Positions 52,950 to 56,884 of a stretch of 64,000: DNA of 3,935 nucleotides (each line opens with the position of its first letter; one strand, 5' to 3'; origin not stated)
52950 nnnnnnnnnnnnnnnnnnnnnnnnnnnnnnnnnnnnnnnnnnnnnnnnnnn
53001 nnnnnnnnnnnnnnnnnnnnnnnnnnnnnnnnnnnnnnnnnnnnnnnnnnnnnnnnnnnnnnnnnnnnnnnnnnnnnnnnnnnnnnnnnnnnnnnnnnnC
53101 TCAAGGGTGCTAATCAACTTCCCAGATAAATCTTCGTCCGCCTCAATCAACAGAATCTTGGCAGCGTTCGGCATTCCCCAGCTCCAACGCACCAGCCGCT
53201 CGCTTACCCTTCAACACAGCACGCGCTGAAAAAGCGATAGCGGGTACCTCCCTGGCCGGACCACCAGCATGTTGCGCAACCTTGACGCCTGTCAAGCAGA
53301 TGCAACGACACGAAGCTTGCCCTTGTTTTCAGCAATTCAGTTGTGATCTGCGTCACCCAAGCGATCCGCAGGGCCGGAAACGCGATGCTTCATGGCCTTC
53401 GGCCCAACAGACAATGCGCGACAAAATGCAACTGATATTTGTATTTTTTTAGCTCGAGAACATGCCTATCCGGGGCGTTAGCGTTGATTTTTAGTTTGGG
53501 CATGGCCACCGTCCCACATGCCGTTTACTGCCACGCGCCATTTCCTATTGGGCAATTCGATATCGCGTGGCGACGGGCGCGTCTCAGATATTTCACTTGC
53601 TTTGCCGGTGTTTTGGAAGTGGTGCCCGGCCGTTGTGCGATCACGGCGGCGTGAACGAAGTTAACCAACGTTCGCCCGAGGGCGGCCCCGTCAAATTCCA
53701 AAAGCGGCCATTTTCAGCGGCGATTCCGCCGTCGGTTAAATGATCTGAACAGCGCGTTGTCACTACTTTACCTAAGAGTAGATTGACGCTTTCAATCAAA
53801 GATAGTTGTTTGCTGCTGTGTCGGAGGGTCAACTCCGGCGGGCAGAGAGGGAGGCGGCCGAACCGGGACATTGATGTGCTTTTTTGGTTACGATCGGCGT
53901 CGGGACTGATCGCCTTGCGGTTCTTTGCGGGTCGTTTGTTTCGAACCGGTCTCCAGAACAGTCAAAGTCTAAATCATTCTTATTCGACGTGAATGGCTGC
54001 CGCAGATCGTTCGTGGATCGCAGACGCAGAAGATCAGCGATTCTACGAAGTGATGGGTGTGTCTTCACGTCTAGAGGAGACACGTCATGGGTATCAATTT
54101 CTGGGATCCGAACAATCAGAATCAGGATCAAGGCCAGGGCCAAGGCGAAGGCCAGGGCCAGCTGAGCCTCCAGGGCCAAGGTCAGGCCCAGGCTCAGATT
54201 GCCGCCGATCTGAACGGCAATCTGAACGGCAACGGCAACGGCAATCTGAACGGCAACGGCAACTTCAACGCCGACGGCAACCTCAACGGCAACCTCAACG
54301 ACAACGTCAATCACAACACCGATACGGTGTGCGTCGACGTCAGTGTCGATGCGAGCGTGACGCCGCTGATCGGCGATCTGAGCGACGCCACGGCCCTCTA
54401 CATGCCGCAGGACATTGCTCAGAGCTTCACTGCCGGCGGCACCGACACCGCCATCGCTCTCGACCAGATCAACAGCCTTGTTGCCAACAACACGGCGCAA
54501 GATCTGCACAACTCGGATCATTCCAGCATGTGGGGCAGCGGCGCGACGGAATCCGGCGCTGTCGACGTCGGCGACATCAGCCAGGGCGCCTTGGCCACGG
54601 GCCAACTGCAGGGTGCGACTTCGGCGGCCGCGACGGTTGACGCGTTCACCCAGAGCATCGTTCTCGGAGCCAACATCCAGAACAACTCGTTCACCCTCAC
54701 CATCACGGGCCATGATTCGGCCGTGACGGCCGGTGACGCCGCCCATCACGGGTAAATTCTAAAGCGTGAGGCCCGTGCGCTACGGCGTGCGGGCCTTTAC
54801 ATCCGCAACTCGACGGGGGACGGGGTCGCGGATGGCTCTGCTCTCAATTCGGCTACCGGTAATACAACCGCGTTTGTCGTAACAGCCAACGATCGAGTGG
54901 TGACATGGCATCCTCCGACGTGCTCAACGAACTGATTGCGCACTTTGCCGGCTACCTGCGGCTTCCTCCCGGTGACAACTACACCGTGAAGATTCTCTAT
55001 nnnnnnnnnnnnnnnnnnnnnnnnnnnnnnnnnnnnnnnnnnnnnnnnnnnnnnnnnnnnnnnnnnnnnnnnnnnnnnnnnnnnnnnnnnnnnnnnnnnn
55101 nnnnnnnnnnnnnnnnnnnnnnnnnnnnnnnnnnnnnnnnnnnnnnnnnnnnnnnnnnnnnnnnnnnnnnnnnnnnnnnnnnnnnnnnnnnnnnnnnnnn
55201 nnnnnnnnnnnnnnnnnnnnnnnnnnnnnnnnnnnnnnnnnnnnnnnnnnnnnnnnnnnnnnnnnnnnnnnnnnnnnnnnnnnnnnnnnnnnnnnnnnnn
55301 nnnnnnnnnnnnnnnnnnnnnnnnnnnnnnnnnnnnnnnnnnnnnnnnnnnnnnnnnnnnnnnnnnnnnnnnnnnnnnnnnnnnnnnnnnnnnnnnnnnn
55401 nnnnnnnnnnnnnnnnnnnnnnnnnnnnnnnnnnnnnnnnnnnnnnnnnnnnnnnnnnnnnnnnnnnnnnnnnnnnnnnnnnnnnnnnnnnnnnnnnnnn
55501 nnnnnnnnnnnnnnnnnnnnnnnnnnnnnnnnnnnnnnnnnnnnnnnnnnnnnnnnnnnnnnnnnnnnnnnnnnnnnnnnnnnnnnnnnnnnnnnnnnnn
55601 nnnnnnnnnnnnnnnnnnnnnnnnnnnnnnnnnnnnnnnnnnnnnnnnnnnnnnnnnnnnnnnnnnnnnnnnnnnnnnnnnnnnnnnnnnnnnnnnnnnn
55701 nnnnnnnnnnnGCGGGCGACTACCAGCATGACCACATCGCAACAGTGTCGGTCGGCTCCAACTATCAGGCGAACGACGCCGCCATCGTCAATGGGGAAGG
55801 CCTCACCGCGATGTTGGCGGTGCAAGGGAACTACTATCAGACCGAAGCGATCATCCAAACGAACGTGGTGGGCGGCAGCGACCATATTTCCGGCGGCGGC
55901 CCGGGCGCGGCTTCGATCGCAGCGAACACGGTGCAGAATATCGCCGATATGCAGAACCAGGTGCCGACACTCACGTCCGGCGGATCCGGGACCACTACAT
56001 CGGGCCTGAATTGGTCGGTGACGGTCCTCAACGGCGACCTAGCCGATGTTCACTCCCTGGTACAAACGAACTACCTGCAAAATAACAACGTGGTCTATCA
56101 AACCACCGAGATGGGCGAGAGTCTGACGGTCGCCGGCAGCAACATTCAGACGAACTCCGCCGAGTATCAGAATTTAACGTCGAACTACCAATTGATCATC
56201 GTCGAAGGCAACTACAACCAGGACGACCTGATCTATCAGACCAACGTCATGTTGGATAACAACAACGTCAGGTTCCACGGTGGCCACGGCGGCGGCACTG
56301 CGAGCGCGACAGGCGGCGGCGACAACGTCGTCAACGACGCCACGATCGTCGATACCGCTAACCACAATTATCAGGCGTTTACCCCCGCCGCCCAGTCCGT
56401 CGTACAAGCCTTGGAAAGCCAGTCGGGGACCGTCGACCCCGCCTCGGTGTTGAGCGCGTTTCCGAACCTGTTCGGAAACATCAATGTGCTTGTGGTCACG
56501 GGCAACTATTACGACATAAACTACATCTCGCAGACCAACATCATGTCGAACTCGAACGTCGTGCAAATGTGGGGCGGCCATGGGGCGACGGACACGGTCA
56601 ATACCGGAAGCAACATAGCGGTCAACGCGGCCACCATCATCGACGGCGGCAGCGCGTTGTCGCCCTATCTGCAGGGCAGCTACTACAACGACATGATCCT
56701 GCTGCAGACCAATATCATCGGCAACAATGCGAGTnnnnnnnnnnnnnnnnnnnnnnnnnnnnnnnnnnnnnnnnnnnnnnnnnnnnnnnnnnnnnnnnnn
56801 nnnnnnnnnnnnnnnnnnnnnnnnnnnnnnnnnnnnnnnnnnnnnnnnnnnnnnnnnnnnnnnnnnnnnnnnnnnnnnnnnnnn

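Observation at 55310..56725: Apparently undescribed repeat motif GNYY-x4-(I/L)-x-QTN-(hh)-x-NNNVV in a 660-aa T1SS-adjacent protein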

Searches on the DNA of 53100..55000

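Call 80: search_rna_families(source=window, start=53100, end=55000, threshold=evalue, max_evalue=1)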
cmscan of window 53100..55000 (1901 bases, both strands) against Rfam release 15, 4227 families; matches with E-value up to 1: 2.
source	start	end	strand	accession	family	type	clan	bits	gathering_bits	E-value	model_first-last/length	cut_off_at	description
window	54213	54473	-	RF01390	isrG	Gene; sRNA;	-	18.3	100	0.029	1-279/279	no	isrG Hfq binding RNA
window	54716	54801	+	RF01395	isrL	Gene; sRNA;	-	14.9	35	0.18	1-345/345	no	isrL Hfq binding RNA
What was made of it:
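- Tried and rejected: Rfam found no riboswitch or other RNA family in 53100-55000 (call 80).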

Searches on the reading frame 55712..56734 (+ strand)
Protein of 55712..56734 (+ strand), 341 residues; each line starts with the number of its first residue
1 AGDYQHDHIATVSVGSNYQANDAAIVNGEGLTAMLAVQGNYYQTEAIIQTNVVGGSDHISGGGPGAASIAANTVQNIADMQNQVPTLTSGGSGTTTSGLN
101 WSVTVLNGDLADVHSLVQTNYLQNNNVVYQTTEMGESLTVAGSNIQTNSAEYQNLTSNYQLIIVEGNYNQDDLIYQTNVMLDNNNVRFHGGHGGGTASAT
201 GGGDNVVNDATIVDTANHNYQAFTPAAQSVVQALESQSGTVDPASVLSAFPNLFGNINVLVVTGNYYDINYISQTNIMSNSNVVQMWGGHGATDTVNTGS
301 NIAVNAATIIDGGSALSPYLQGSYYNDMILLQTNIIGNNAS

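Call 57: predict_structure(alignment_id=A3)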
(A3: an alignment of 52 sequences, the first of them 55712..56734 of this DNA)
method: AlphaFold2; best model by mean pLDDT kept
length: 341 residues; sequences in the alignment: 52
mean_pLDDT: 85.6   pTM: 0.82
mean pLDDT of the five models: 85.6, 85.2, 83.6, 83.3, 83.1
residues with pLDDT >= 90: 150; 70-90: 147; 50-70: 38; < 50: 6
segments of 3 or more residues with pLDDT < 50: none
pLDDT, mean of each block of 10 residues (from residue 1): 64 89 92 90 97 89 76 94 71 55 91 95 87 73 88 87 94 97 86 73 92 91 88 79 82 83 96 96 82 84 96 79 95 82 47
secondary structure, 60 per line:
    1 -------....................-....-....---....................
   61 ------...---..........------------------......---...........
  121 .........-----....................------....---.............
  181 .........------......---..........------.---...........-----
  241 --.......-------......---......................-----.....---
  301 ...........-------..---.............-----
elements in order: E8-27 H29-32 E34-37 E41-60 E67-69 E73-82 E101-106 E110-129 E135-154 E161-164 E168-189 E196-201 E205-214 H225-235 H243-249 E257-262 E266-287 E293-297 E301-311 E324-336
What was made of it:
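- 55733..55792 (+): Motif 2, copy 1 (aa 277-296: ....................). Predicted as a 20-residue strand (call 57).
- All five models agree, with mean pLDDT 83-86 (call 57).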

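Call 60: fold_search(model_id=the predicted structure, library=pdb)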
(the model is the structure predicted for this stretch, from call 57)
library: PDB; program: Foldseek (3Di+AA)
matches with E <= 10: 28; with E <= 0.001: 0
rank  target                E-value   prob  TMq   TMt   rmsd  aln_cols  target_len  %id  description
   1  9u4u_A                2.6e-02  0.06  0.07  0.14  24.8       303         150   10  Structure of the functional amyloid FapC from Pseudomonas sp.UK4 (released 2025-08-06)
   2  8c50_A                5.3e-02  0.01  0.06  0.06  33.4       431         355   13  Pontibacter korlensis curli subunit CsgA (released 2023-06-28)
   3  6n2b_A                2.5e-01  0.01  0.07  0.07  31.4       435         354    9  The Crystal Structure of Caldicellulosiruptor kristjanssonii Tapirin C-terminal domain (released 2018-12-19)
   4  5awf_E                1.1e+00  0.01  0.07  0.07  29.1       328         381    7  Crystal structure of SufB-SufC-SufD complex from Escherichia coli (released 2015-11-11)
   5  9nqd_0                2.4e+00  0.01  0.07  0.10  29.0       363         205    9  Structure of Pseudomonas FapC Biofilm-Forming Functional Amyloid (released 2025-06-25)
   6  6n2b_B                2.7e+00  0.00  0.05  0.05  28.1       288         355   11  The Crystal Structure of Caldicellulosiruptor kristjanssonii Tapirin C-terminal domain (released 2018-12-19)
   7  5awf_A                3.3e+00  0.01  0.09  0.08  28.4       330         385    8  Crystal structure of SufB-SufC-SufD complex from Escherichia coli (released 2015-11-11)
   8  2zu0_A                3.5e+00  0.00  0.07  0.06  28.6       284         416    7  Crystal structure of SufC-SufD complex involved in the iron-sulfur cluster biosynthesis (released 2009-03-10)
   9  3mqg_F                3.6e+00  0.00  0.05  0.08  25.1       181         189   15  crystal structure of the 3-N-acetyl transferase WlbB from Bordetella petrii in complex with acetyl-CoA (released 2010-05-12)
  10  4wa0                  3.6e+00  0.00  0.06  0.05  31.8       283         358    8  The structure of a possible adhesin C-terminal domain from Caldicellulosiruptor kronotskyensis (released 2015-03-04)
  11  3p4g_B                4.2e+00  0.00  0.05  0.06  32.5       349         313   10  X-ray crystal structure of a hyperactive, Ca2+-dependent, beta-helical antifreeze protein from an Antarctic bacterium (released 2011-04-27)
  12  2wle_B                4.5e+00  0.00  0.06  0.08  26.4       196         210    9  Crystallographic analysis of the polysialic acid O-acetyltransferase OatWY (released 2009-06-30)
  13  7ysl_B                4.7e+00  0.06  0.08  0.09   7.9        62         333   14  Crystal structure of D-Cysteine desulfhydrase with a trapped PLP-pyruvate geminal diamine (released 2022-12-14)
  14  7ysk_A                4.9e+00  0.07  0.08  0.08   7.5        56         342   14  Crystal structure of D-Cysteine desulfhydrase from Pectobacterium atrosepticum (released 2022-12-14)
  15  7ysk_B                5.4e+00  0.06  0.08  0.09   7.5        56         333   14  Crystal structure of D-Cysteine desulfhydrase from Pectobacterium atrosepticum (released 2022-12-14)
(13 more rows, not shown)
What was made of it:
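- On Curli / Fap functional amyloid subunits: Foldseek to 9u4u and 8c50 gives E 0.026 and 0.053 with TM<0.15 (call 60).
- On Right-handed parallel beta-helix / pectate-lyase-like and left-handed beta-helix repeats: Foldseek gives E>=0.25 and TM<=0.1 for tapirin, SufBD, LpxA, pectate lyase and EtpA (call 60).
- RTX blocks and the Ca-dependent MpAFP appear among the weak Foldseek hits (call 60).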

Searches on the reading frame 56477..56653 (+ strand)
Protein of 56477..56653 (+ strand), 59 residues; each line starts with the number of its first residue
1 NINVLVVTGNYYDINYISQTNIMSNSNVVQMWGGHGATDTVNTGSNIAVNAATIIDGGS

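Call 59: find_homologous_proteins(query=A4, max_evalue=0.01)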
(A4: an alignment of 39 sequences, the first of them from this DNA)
Query A4 (39 sequences) (59 aa, profile of the alignment): 1 proteins with E <= 0.01 among 43 candidates.
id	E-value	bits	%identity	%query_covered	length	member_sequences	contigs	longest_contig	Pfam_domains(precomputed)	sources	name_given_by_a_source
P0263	4.2e-13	67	42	41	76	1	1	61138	-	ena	-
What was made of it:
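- Tried and rejected: A profile of the 58-aa unit searched against the 5.8-billion-protein index (call 59) collected only 43 candidates and gave one fragment hit.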

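Call 73: search_solved_structures(query=A4, max_evalue=10)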
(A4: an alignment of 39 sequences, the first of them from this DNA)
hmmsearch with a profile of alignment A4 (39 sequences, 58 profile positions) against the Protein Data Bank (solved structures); distinct sequences matched with E-value up to 10: 10.
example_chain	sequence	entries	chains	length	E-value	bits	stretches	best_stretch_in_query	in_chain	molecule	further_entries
1zwx_A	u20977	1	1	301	0.16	15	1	9-35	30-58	sphingomyelinase-c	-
9h8t_K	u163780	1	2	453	0.46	13.5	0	7-46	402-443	Ubiquinol-cytochrome c reductase core protein 2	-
8zos_E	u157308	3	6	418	0.56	13.2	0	6-46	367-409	Cytochrome b-c1 complex subunit 2, mitochondrial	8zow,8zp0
5gup_v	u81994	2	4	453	0.67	13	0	6-46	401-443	Cytochrome b-c1 complex subunit 2, mitochondrial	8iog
3k55_A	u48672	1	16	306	0.77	12.8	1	9-37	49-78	Beta-hemolysin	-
3i5v_A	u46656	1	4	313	0.8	12.7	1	9-37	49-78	Beta-hemolysin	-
3i41_A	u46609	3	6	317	0.83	12.7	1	9-37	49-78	Beta-hemolysin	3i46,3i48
8zo8_QA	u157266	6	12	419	0.9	12.6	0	6-46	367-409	Cytochrome b-c1 complex subunit 2, mitochondrial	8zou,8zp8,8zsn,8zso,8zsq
8ugd_3B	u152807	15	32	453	1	12.4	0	6-46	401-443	Cytochrome b-c1 complex subunit 2, mitochondrial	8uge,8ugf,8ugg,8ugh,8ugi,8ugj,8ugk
7vzg_c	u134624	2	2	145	1.3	12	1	39-58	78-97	Cytochrome c domain-containing protein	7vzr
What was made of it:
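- On Any curated family (Pfam-A, NCBIfam, PADLOC, PDB sequences): The repeat-unit profile against PDB gives nothing below E 0.16 (call 73).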
